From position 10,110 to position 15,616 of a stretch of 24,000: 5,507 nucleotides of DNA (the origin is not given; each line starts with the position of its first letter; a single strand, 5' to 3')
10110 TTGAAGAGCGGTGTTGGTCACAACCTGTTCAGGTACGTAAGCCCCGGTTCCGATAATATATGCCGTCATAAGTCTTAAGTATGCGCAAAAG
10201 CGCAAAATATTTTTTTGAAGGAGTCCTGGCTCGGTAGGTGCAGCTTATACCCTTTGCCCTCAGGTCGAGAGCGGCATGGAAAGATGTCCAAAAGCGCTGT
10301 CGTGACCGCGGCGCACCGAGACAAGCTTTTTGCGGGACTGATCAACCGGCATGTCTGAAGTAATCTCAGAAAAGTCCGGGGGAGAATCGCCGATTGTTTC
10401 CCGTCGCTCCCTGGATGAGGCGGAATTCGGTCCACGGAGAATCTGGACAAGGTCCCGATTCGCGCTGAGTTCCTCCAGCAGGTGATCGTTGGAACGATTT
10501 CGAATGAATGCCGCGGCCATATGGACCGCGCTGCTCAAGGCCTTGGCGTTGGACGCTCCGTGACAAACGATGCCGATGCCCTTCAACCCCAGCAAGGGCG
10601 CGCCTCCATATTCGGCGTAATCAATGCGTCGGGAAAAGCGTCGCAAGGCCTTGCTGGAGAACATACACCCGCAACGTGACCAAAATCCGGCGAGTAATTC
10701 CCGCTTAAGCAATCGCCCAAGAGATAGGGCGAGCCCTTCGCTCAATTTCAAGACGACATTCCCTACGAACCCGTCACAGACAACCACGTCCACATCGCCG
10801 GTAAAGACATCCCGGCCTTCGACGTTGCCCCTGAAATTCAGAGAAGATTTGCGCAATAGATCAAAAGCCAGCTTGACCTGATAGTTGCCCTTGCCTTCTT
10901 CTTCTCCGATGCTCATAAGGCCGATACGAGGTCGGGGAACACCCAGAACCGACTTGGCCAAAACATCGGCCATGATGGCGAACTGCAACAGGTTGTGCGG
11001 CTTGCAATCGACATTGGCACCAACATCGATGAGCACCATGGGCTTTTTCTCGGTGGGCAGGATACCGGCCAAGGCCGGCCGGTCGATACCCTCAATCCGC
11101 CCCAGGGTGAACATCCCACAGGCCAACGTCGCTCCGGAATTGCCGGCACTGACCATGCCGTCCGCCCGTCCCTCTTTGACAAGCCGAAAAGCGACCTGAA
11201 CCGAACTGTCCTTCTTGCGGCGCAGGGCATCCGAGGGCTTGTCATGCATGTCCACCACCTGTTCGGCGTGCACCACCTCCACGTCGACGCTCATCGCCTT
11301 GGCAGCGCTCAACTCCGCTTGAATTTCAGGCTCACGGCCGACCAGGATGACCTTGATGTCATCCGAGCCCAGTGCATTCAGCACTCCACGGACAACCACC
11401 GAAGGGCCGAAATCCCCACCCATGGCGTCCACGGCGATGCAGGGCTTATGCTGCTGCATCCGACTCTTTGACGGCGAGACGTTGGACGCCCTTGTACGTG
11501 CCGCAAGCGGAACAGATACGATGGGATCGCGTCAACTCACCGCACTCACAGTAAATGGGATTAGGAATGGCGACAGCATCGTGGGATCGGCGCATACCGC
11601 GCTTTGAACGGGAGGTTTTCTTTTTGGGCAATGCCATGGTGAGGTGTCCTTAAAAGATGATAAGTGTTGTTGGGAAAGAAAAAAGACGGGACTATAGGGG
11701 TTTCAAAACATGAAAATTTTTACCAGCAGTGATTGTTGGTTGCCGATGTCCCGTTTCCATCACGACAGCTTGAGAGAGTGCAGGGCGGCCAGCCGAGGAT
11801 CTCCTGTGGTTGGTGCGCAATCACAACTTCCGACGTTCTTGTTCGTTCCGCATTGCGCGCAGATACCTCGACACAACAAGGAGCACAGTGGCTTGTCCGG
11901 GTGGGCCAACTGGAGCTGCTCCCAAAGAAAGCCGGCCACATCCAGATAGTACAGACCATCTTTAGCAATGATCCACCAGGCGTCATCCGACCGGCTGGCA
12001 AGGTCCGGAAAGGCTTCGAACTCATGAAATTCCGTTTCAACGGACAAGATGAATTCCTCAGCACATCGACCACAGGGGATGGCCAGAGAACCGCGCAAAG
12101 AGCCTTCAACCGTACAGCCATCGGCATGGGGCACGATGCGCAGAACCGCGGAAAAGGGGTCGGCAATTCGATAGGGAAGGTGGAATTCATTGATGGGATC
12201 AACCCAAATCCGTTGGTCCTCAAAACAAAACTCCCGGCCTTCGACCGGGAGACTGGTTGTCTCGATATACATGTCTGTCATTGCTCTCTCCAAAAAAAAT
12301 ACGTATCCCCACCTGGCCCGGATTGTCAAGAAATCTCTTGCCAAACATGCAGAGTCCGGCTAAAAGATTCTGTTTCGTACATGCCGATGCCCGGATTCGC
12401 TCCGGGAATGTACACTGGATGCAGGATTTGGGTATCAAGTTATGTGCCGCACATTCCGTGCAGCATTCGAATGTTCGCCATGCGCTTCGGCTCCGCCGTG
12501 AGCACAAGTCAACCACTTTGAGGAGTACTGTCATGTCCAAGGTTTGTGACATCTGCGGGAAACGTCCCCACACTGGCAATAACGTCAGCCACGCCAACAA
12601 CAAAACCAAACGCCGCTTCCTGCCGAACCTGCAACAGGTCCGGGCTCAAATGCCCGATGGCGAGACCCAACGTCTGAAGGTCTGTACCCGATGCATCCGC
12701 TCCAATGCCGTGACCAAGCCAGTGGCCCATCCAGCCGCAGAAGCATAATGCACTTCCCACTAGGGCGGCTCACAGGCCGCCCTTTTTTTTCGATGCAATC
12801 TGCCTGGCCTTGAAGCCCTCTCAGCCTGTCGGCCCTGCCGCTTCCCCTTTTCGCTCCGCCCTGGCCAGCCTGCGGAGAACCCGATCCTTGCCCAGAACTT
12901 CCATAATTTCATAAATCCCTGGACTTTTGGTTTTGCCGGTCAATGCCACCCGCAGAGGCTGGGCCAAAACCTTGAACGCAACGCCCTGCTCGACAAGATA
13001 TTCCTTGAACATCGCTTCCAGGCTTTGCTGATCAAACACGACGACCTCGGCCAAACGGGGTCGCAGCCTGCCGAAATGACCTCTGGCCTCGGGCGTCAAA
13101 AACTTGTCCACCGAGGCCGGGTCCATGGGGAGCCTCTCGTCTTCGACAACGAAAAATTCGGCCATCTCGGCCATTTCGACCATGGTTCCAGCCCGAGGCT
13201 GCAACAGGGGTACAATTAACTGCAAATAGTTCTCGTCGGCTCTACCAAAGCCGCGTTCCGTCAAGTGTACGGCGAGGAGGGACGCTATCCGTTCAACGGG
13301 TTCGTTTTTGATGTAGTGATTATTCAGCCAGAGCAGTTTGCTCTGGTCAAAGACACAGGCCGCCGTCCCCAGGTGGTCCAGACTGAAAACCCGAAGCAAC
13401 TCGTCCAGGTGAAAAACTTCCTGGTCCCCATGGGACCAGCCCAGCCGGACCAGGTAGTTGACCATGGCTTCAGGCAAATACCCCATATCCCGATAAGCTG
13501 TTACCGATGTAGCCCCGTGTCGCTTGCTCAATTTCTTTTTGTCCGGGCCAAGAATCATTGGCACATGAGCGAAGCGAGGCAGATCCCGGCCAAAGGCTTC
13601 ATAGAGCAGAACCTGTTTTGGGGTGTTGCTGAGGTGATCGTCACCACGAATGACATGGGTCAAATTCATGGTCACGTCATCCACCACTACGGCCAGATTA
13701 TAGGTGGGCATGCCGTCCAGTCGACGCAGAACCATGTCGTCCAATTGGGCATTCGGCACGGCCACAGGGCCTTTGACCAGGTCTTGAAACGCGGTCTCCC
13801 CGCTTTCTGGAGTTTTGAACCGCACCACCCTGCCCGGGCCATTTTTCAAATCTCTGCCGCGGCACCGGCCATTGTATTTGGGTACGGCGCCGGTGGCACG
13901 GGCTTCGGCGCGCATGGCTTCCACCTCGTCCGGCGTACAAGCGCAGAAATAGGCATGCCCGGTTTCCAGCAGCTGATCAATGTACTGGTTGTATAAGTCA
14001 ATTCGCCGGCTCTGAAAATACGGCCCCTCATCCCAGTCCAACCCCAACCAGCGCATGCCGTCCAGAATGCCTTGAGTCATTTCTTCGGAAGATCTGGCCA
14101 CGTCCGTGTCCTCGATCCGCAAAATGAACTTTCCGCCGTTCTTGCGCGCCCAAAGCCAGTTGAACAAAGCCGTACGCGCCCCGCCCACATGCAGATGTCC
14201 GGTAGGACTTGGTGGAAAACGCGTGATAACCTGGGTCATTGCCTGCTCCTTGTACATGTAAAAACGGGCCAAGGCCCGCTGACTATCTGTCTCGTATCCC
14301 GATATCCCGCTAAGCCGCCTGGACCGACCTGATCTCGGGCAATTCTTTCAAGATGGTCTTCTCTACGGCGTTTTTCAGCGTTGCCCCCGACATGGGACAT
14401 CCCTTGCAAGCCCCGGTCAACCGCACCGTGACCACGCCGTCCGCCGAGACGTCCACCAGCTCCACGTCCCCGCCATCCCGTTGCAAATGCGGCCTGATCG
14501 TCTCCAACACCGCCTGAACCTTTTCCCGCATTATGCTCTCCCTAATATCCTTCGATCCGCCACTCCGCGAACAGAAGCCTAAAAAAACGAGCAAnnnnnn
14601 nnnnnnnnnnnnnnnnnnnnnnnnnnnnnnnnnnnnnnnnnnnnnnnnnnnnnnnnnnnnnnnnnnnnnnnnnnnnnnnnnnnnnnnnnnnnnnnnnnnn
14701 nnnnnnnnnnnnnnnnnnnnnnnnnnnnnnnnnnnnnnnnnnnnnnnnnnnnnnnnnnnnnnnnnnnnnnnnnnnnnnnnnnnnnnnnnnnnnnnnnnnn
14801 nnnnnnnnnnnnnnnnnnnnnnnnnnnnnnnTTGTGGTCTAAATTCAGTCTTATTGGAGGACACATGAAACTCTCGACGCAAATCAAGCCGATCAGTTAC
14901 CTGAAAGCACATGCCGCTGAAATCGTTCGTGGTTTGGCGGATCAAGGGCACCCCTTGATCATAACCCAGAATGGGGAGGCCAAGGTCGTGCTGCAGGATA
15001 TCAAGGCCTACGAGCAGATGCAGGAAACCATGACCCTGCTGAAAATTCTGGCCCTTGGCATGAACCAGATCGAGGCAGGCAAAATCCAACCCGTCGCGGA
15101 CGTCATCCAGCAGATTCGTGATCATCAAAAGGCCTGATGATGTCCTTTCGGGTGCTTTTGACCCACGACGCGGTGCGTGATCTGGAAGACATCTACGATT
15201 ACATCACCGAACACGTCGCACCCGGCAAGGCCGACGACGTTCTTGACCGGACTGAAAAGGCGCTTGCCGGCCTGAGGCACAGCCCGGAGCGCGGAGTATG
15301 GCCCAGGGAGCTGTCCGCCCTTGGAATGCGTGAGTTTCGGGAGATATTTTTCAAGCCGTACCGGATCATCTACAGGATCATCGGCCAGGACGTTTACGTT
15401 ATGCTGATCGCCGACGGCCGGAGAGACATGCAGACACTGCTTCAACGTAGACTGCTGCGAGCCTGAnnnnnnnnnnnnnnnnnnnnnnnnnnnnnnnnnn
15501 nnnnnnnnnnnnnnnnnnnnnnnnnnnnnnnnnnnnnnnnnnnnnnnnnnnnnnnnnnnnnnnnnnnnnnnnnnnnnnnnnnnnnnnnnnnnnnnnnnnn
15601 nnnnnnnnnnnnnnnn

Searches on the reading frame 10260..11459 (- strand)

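Call 33: search_protein_families(library=pfam, proteins=[window:10260-11459:-], max_evalue=0.00001)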
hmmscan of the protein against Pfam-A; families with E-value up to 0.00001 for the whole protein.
window:10260-11459:- (399 aa): 1 family
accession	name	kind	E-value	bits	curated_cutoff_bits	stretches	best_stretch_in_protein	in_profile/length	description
PF02504.20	FA_synthesis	-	9.3e-110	367.1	29.1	1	8-321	3-319/324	Fatty acid synthesis protein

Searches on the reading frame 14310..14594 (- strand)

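Call 34: search_protein_families(library=pfam, proteins=[window:14310-14594:-], max_evalue=0.00001)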
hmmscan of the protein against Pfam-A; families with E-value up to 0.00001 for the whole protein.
window:14310-14594:- (94 aa): 1 family
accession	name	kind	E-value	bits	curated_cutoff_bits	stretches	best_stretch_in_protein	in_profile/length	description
PF01106.22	NifU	-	2.4e-28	98.5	27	1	26-92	1-67/67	NifU-like domain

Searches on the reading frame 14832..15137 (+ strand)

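Call 34: search_protein_families(library=pfam, proteins=[window:14832-15137:+], max_evalue=0.00001)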
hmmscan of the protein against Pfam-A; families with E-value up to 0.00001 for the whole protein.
window:14832-15137:+ (101 aa): 1 family
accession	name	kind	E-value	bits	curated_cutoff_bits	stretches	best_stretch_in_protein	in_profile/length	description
PF02604.26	PhdYeFM_antitox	-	3.7e-16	59.1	29.8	1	17-84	2-69/74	Antitoxin Phd_YefM, type II toxin-antitoxin system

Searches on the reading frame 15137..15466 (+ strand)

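Call 34: search_protein_families(library=pfam, proteins=[window:15137-15466:+], max_evalue=0.00001)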
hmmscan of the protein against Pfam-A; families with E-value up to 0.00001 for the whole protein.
window:15137-15466:+ (109 aa): 1 family
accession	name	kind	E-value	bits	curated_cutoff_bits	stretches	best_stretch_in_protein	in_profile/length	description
PF05016.21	ParE_toxin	-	7.3e-17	62.2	23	1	6-98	1-89/89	ParE toxin of type II toxin-antitoxin system, parDE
